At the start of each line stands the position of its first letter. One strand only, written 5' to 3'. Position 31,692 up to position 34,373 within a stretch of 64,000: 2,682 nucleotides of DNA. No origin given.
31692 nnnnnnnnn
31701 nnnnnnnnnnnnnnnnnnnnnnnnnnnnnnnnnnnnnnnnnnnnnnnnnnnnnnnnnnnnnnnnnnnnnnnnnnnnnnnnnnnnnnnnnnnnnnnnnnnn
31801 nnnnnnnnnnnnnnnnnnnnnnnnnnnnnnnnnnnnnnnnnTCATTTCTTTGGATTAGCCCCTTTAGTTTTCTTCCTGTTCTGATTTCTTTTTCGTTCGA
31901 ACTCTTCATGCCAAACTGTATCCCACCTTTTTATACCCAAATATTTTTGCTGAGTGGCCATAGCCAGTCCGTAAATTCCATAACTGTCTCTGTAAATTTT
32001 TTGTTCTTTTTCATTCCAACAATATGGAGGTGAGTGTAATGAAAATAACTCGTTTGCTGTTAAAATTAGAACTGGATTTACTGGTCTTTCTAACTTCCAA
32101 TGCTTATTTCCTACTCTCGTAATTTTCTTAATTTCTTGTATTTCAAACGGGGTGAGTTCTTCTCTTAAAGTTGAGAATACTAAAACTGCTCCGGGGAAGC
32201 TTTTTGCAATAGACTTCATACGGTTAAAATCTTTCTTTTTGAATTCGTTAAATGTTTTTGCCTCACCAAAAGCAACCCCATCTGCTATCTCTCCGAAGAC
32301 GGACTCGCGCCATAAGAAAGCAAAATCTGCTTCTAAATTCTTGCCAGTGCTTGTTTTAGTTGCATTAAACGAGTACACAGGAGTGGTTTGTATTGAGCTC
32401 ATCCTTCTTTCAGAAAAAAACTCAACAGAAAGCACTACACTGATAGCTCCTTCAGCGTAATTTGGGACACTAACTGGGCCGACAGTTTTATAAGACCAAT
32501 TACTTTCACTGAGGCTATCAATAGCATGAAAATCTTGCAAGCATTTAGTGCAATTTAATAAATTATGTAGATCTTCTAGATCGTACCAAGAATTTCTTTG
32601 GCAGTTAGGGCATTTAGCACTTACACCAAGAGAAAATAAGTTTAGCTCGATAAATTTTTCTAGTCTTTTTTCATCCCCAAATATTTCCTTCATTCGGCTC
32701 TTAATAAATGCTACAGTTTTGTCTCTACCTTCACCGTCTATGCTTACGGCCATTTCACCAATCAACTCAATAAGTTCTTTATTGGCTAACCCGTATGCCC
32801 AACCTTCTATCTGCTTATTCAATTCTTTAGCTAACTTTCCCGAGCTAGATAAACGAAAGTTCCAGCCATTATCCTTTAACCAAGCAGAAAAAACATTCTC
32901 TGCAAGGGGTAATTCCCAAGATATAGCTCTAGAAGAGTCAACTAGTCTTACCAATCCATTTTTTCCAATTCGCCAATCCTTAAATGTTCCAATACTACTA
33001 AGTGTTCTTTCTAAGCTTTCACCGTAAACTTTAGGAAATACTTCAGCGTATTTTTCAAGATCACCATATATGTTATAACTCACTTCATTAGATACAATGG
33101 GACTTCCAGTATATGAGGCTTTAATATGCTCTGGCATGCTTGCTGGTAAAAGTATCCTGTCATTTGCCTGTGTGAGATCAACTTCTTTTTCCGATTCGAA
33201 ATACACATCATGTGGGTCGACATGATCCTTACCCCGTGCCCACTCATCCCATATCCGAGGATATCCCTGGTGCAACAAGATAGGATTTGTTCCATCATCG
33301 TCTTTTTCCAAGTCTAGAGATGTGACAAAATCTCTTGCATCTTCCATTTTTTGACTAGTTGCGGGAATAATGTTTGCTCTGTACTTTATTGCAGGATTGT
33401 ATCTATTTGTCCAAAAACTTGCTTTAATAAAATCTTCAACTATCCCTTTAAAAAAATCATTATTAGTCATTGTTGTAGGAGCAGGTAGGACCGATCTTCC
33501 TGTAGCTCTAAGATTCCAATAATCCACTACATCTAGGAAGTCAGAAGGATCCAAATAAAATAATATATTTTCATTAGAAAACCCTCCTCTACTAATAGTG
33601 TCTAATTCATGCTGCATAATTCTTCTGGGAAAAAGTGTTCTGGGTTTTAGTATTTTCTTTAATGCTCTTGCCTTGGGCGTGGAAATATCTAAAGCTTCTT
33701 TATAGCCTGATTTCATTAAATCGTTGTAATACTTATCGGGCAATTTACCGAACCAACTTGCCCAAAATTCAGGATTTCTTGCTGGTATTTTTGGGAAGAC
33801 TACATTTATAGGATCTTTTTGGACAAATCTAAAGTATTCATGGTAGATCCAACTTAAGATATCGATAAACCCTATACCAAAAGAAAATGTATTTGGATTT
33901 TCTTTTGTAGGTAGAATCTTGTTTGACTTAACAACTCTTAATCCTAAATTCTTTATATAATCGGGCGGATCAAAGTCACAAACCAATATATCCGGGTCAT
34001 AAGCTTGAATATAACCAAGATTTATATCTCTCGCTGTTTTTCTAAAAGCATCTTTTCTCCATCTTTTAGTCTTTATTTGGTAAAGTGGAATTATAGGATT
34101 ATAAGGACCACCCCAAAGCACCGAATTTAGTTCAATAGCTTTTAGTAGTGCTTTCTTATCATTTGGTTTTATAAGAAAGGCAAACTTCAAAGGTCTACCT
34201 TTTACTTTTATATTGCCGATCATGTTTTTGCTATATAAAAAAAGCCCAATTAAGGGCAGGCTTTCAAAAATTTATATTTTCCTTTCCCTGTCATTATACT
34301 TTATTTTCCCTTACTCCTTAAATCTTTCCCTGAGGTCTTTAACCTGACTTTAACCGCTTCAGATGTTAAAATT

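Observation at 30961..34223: Candidate novel two-gene defence module: 793-aa Zn-ribbon/PD-(D/E)xK-like protein translationally coupled to an 8-TM membrane protein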

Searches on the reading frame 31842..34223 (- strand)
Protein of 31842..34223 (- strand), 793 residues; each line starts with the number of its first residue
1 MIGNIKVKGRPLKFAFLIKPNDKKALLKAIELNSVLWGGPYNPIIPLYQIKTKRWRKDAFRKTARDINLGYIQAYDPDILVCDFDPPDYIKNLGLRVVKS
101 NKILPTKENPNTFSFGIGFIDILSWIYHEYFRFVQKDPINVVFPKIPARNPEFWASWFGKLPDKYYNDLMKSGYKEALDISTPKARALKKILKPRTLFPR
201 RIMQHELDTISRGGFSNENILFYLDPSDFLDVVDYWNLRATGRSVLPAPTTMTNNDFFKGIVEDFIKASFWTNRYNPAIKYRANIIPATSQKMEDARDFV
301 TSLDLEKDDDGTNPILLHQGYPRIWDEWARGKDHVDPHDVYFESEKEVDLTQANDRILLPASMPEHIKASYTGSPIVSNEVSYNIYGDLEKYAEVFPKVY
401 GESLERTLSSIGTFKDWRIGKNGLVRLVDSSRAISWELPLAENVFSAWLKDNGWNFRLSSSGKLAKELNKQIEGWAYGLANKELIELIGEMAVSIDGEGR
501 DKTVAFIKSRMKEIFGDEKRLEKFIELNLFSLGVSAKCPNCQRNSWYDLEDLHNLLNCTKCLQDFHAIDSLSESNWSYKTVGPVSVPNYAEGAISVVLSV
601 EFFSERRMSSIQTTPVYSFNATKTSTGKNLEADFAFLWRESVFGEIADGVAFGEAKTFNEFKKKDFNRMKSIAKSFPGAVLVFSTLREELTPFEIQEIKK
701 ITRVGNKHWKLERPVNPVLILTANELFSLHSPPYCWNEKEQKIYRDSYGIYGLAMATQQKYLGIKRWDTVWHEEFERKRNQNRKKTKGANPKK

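Call 3: search_protein_families(library=pfam, proteins=[window:31842-34223:-], max_evalue=1)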
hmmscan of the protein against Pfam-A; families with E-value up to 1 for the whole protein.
window:31842-34223:- (793 aa): 0 families

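Call 4: search_protein_families(library=padloc, proteins=[window:31842-34223:-], max_evalue=1)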
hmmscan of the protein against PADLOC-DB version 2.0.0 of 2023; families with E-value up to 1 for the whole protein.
window:31842-34223:- (793 aa): 1 family
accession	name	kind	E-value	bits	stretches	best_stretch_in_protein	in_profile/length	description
PDLC00594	JetD3|JetD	-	0.0075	13.7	1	507-531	139-163/345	DUF2239; DUF2220 domain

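Call 5: search_protein_families(library=ncbifam, proteins=[window:31842-34223:-], max_evalue=1)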
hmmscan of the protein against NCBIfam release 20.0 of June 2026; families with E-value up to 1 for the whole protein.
window:31842-34223:- (793 aa): 1 family
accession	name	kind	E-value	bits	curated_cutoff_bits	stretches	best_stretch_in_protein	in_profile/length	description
NF041824.1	daptide_HExxH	equivalog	0.3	10.1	300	1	220-240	195-215/379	daptide biosynthesis intramembrane metalloprotease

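Call 6: find_homologous_proteins(query=window:31842-34223:-)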
Query window:31842-34223:- (793 aa): 604 proteins with E <= 0.001 among 8000 candidates; the best 120 are listed.
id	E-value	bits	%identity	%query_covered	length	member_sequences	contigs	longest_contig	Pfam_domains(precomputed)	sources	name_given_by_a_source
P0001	0.0e+0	1794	100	97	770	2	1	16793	-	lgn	-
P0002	0.0e+0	1469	76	99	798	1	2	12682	-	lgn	-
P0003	0.0e+0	1324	70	98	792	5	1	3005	-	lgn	-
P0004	0.0e+0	1300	69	98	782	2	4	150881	-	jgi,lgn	-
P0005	0.0e+0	1238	64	99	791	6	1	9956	-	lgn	-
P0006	0.0e+0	1186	62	99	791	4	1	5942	-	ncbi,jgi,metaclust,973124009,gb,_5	metaclust:\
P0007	0.0e+0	1173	61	98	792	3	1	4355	-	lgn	-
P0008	0.0e+0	1166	61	98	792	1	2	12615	-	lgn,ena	-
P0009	0.0e+0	1129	60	98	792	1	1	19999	-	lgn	-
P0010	0.0e+0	1073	58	99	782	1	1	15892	-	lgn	-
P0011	1.5e-283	961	71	70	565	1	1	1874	-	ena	-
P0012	2.0e-212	726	64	59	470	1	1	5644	-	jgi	jgi:hypothetical protein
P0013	1.1e-208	713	43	97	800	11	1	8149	-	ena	-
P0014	1.4e-207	710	42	100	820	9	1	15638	-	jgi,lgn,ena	-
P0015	1.6e-206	706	42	99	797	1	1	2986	-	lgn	-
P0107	2.1e-183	630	40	100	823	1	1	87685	-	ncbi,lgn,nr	ncbi:hypothetical protein SAMN06295888_11953 [Desulfonatronum zhilinae]|nr:hypothetical protein SAMN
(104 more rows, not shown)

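Call 9: find_encoding_contigs(protein=P0004, flank=8000, max_places=3)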
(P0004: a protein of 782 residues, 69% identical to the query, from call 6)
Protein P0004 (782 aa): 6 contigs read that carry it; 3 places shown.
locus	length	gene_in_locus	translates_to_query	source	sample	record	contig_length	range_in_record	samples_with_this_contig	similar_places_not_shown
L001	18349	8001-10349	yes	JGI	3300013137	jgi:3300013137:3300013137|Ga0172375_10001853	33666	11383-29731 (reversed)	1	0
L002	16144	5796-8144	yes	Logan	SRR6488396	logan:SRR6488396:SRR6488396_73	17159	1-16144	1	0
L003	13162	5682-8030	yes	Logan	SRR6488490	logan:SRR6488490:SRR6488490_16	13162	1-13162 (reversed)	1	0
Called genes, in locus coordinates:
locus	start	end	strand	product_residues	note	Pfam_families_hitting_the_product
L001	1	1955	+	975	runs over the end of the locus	PF00176:SNF2-rel_dom, PF00270:DEAD, PF04851:ResIII, PF00271:Helicase_C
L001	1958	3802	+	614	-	PF02384:N6_Mtase, PF07669:Eco57I (faint), PF02384:N6_Mtase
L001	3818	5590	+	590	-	PF04313:HSDR_N (weak), PF02384:N6_Mtase, PF07669:Eco57I (weak)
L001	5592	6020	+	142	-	PF06044:DpnI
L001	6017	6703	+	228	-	PF12705:PDDEXK_1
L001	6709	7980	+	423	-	PF13365:Trypsin_2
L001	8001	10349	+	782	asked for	-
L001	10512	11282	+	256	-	-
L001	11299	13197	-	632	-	PF00251:Glyco_hydro_32N (faint), PF04041:Glyco_hydro_130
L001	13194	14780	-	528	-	PF04041:Glyco_hydro_130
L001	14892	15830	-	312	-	-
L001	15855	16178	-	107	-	-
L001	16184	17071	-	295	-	-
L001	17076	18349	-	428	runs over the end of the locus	PF00749:tRNA-synt_1c, PF19269:Anticodon_2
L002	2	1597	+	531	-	?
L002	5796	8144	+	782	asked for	-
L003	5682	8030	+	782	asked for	-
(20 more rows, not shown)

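Call 10: find_encoding_contigs(protein=P0107, flank=8000, max_places=2)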
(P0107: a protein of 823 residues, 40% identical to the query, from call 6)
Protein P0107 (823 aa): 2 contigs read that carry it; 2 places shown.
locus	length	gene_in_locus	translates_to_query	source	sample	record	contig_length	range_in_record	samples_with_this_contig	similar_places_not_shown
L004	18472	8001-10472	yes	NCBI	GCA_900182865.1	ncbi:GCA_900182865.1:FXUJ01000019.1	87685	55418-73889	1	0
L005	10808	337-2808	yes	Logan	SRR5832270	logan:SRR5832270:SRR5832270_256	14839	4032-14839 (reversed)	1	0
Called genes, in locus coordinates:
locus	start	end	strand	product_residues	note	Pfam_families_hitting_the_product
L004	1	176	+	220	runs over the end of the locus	PF13353:Fer4_12 (weak), PF04055:Radical_SAM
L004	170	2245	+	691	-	PF03477:ATP-cone, PF13597:NRDD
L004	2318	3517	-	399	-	PF00817:IMS, PF11798:IMS_HHH, PF21999:IMS_HHH_1, PF11799:IMS_C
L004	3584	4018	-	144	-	PF13581:HATPase_c_2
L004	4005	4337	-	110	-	PF01740:STAS, PF13466:STAS_2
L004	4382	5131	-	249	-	PF14371:DUF4412 (weak)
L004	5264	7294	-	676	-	PF00384:Molybdopterin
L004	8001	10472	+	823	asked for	-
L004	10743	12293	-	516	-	PF02335:Cytochrom_C552, PF14522:Cytochrome_C7 (faint)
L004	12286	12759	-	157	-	PF03264:Cytochrom_NNT, PF09699:Paired_CXXCH_1 (faint), PF14522:Cytochrome_C7 (faint)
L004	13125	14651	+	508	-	PF03853:YjeF_N, PF01256:Carb_kinase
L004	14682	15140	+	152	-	PF00571:CBS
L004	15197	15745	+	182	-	PF02367:TsaE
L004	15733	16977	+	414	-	PF00696:AA_kinase, PF01842:ACT, PF22468:ACT_9, PF13840:ACT_7, PF22468:ACT_9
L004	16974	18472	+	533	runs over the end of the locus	PF00682:HMGL-like, PF22617:HCS_D2, PF08502:LeuA_dimer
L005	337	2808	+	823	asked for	-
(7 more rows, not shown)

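Call 13: search_solved_structures(query=A1, max_evalue=10, show_alignments=2)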
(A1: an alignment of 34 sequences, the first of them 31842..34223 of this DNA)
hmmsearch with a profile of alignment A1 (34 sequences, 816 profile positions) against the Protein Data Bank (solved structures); distinct sequences matched with E-value up to 10: 0.

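Call 22: find_related_loci(query=A1, collection=genome_contigs, flank=8000)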
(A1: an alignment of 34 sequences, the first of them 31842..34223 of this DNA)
Query A1 (793 aa) in genome_contigs; peptide patterns used: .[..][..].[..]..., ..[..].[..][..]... (x = any residue, [..] = any of these).
200 stretches matched a pattern; 126 encode a relative of the query (tblastn E <= 1e-3); the best 80 are kept; 79 distinct loci.
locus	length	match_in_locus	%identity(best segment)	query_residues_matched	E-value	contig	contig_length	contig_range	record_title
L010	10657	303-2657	63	1-785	0e+0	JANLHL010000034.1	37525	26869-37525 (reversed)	MAG: Candidatus Roizmanbacteria bacterium isolate P6-16 k99_65889, whole genome shotgun sequence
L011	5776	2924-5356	42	1-787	0e+0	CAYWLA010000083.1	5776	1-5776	MAG TPA_asm: uncultured Methanosarcinales archaeon isolate SRP178699_co1_467 genome assembly, contig: NODE_20497_length_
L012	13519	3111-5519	42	1-781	0e+0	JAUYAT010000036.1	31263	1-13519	MAG: bacterium isolate C19_concoct.bin.47 C19_k141_70132, whole genome shotgun sequence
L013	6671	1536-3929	42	1-792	0e+0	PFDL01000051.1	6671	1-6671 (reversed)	MAG: Parcubacteria group bacterium CG10_big_fil_rev_8_21_14_0_10_35_15 CG10_8_21_14_0.10_scaffold_22109_c, whole genome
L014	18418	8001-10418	41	1-787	0e+0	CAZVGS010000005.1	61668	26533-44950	MAG TPA_asm: uncultured Gammaproteobacteria bacterium isolate binchicken_co16_182 genome assembly, contig: NODE_821_leng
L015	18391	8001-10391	42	1-776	0e+0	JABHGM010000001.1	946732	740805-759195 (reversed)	MAG: bacterium isolate SI037_bin203 k141_1573769, whole genome shotgun sequence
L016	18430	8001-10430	41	1-789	0e+0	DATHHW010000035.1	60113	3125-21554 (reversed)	MAG TPA_asm: Pyrinomonadaceae bacterium isolate SMAG_U12510 k141_3234, whole genome shotgun sequence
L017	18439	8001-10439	40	1-789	0e+0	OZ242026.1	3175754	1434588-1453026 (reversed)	MAG: Nitrospirales bacterium isolate ad4af3c8-44ab-4a5f-8523-14f9326d4af7 genome assembly, chromosome: 1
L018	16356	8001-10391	40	3-777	0e+0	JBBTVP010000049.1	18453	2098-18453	MAG: Patescibacteria group bacterium isolate H51-bin047_1 H51_bin047_1_000000000049, whole genome shotgun sequence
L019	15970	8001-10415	39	1-782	0e+0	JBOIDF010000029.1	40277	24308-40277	MAG: Gammaproteobacteria bacterium isolate SD8037_metabat2.bin.6 NODE_253_length_40277_cov_19.257460, whole genome shotg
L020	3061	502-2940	40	3-793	0e+0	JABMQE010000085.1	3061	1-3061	MAG: Candidatus Falkowbacteria bacterium isolate bin.303 k141_4571598, whole genome shotgun sequence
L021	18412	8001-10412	40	3-784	0e+0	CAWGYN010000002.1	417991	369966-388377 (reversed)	MAG: uncultured Acidobacteriota bacterium isolate MFD02248.bin.2.102 genome assembly, contig: contig_12490, whole genome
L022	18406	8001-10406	39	1-791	0e+0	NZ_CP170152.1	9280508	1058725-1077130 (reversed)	Bradyrhizobium sp. Pha-3 chromosome, complete genome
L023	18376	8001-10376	38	1-783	2e-180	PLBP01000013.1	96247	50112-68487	MAG: Hyphomicrobiales bacterium isolate palsa_905 73.20111000_P3M.64_contig_4728, whole genome shotgun sequence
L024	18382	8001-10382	40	1-778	3e-180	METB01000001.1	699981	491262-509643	MAG: candidate division Kazan bacterium RIFCSPHIGHO2_01_FULL_44_14 RIFCSPHIGHO2_01_FULL_KAZAN_44_14, whole genome shotgu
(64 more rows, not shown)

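Call 26: predict_structure(alignment_id=A1)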
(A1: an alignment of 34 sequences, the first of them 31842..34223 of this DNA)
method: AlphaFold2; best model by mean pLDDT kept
length: 793 residues; sequences in the alignment: 34
mean_pLDDT: 86.2   pTM: 0.80
mean pLDDT of the five models: 86.2, 85.6, 84.2, 82.6, 80.0
residues with pLDDT >= 90: 353; 70-90: 387; 50-70: 47; < 50: 6
segments of 3 or more residues with pLDDT < 50: none
pLDDT, mean of each block of 10 residues (from residue 1): 85 96 97 96 95 77 88 93 94 89 84 89 91 81 95 97 93 90 93 91 92 64 95 95 93 91 90 76 89 91 86 84 79 76 86 74 82 86 77 84 80 70 85 83 93 92 90 87 89 65 89 88 89 86 83 80 83 83 82 91 79 91 91 93 73 94 94 90 95 95 73 77 91 89 84 91 85 77 70 47
secondary structure, 60 per line:
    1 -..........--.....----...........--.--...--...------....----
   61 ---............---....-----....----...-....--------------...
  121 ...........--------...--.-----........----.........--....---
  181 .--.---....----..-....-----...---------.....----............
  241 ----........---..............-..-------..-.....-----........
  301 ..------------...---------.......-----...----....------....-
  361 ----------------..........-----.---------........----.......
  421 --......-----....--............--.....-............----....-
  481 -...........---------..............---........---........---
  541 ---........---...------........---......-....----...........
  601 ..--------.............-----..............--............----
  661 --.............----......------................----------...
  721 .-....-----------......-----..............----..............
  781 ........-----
elements in order (helices of 4 or more, strands of 3 or more residues): E2-11 E14-18 H23-33 E44-46 H53-56 H64-75 E79-82 H88-91 E96-98 H100-103 H119-131 E140-142 H151-158 H163-171 H174-177 H188-191 H199-202 E208-210 E220-224 H229-240 E245-249 H256-269 E283-287 H293-302 E315-317 H327-333 E339-341 E346-349 E356-359 E377-386 H402-409 E417-420 E423-428 E434-437 H441-451 E454-458 H460-471 H476-479 H482-492 H504-515 H519-526 E530-537 E544-548 E555-557 E564-566 H567-571 E575-580 H582-585 H590-602 E611-623 E629-642 E645-656 H663-675 E680-685 H692-707 E718-721 H723-726 H738-743 H749-762 H767-788

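Call 40: search_protein_families(library=pfam, alignment_id=A2, max_evalue=0.00001)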
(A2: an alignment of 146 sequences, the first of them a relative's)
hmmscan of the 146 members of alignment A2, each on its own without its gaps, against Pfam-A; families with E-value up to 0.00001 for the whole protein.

A. member 1, L010:2857-5652:- (931 aa): 6 families
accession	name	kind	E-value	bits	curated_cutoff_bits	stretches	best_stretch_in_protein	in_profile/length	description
PF18766.7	SWI2_SNF2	-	5.1e-62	209.8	26.7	1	238-462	1-215/221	SWI2/SNF2 ATPase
PF22679.2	T1R_D3-like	-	2e-58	197.7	27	1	493-653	2-158/158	Type I restriction enzyme subunit R domain 3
PF12008.13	EcoR124_C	-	1e-57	196.2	23.1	1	674-929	1-260/260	Type I restriction and modification enzyme - subunit R C terminal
PF04851.21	ResIII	-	5.5e-38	130.9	22.5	1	233-397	2-163/164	Type III restriction enzyme, res subunit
PF04313.20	HSDR_N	-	3.1e-37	128.8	25.1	1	3-180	2-193/198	Type I restriction enzyme R protein N terminus (HSDR_N)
PF00270.35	DEAD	-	6.4e-09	36.2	26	1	237-396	2-160/167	DEAD/DEAH box helicase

B. families by the number of members that match (of 146 scanned): 109 families (the first 25 are shown)
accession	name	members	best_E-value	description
PF01420.25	Methylase_S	5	4.2e-36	Type I restriction modification DNA specificity domain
PF04851.21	ResIII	3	5.5e-38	Type III restriction enzyme, res subunit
PF13175.12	AAA_15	3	6.6e-37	AAA ATPase domain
PF07669.17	Eco57I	3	3.9e-29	Eco57I restriction-modification methylase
PF04326.19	SLFN_AlbA_2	3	2.2e-23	Schlafen, AlbA_2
PF13304.12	AAA_21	3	8.7e-20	AAA domain, putative AbiEii toxin, Type IV TA system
PF13749.12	HATPase_c_4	3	1.8e-19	Putative ATP-dependent DNA helicase recG C-terminal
PF00270.35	DEAD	3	6.4e-09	DEAD/DEAH box helicase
PF02384.22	N6_Mtase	2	2.8e-71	N-6 DNA Methylase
PF01695.23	IstB_IS21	2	1.3e-68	IstB-like ATP binding protein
PF03235.19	GmrSD_N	2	7.4e-35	GmrSD restriction endonuclease, N-terminal domain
PF12161.14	HsdM_N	2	5.5e-15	HsdM N-terminal domain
PF00271.37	Helicase_C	2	2.5e-14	Helicase conserved C-terminal domain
PF21247.3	Fic-like_C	2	3.8e-14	Filamentation induced by cAMP protein Fic-like, C-terminal domain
PF01939.22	NucS_C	2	6.7e-12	Endonuclease NucS C-terminal domain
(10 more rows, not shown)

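Call 41: search_protein_families(library=padloc, alignment_id=A2, max_evalue=1e-10)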
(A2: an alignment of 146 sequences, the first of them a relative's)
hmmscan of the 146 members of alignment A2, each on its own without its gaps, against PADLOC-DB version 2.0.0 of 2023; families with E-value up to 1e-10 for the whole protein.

A. member 1, L010:2857-5652:- (931 aa): 9 families
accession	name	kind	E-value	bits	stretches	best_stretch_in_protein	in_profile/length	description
PDLC03048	REase_I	-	5.1e-299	992.7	1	2-912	3-948/976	Type I restriction enzyme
PDLC03046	REase_I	-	3.8e-78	261.5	1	97-816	114-905/1025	Type I restriction enzyme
PDLC03045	REase_I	-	1.2e-67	226.7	1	113-653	132-685/995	Type I restriction enzyme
PDLC03044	REase_I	-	1.7e-58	196.5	1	89-686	107-721/1034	Type I restriction enzyme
PDLC03040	REase_I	-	1.2e-56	190.2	1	3-697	5-724/1029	Type I restriction enzyme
PDLC03043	REase_I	-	1.6e-48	163.4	1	3-254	31-292/313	Type I restriction enzyme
PDLC03041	REase_I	-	2.5e-32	109.9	1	219-666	296-745/1099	Type I restriction enzyme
PDLC02707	PbeA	-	1.2e-12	45.2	1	160-428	169-445/672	PbeA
PDLC02704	PbeA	-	5e-11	39.8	0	227-429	245-451/682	PbeA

B. families by the number of members that match (of 146 scanned): 325 families (the first 25 are shown)
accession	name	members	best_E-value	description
PDLC03079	Specificity_I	6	7.6e-68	Type I specificity subunit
PDLC03162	Specificity_I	6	6.1e-59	Type I specificity subunit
PDLC03189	Specificity_I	5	4.5e-97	Type I specificity subunit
PDLC03127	Specificity_I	5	2.5e-91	Type I specificity subunit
PDLC03109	Specificity_I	5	1.6e-81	Type I specificity subunit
PDLC03159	Specificity_I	5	1.9e-77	Type I specificity subunit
PDLC03169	Specificity_I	5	7.6e-70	Type I specificity subunit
PDLC03107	Specificity_I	5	5.1e-63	Type I specificity subunit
PDLC03179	Specificity_I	5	1.4e-55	Type I specificity subunit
PDLC03090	Specificity_I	5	3.7e-49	Type I specificity subunit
PDLC04137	mad5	5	5.5e-47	mads_5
PDLC03105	Specificity_I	5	9.3e-44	Type I specificity subunit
PDLC03072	Specificity_I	5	7e-43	Type I specificity subunit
PDLC03168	Specificity_I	5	2.5e-41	Type I specificity subunit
PDLC03076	Specificity_I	5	4.2e-41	Type I specificity subunit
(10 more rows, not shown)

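Call 43: search_protein_families(library=phrogs, proteins=[window:31842-34223:-], max_evalue=0.01)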
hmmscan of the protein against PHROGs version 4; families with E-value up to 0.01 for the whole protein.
window:31842-34223:- (793 aa): 1 family
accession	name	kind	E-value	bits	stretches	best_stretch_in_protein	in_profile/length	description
phrog_24073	-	unknown function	0.0084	17.1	0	515-568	3-55/77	-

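Call 47: search_protein_families(library=pfam, proteins=[L001:10512-11282:+], max_evalue=0.01)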
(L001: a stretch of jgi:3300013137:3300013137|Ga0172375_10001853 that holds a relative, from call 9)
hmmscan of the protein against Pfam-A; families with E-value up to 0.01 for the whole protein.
L001:10512-11282:+ (256 aa): 0 families

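Call 50: find_encoding_contigs(protein=P0002, flank=6000, max_places=2)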
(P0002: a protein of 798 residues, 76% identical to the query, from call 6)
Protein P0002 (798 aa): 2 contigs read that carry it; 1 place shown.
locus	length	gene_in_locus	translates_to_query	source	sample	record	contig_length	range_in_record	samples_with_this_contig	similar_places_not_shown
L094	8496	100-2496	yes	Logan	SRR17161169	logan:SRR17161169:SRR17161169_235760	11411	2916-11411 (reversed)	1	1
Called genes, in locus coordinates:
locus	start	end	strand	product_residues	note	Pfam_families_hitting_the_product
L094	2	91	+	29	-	?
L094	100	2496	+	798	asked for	-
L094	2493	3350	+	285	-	-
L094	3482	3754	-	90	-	PF13560:HTH_31, PF12844:HTH_19, PF01381:HTH_3, PF13443:HTH_26 (weak)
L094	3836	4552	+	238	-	-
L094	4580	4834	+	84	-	-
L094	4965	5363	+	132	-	-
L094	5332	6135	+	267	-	-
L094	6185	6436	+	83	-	PF18903:DUF5659 (weak)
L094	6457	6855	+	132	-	-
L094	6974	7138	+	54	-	-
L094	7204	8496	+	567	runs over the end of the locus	PF00239:Resolvase, PF07508:Recombinase, PF13408:Zn_ribbon_recom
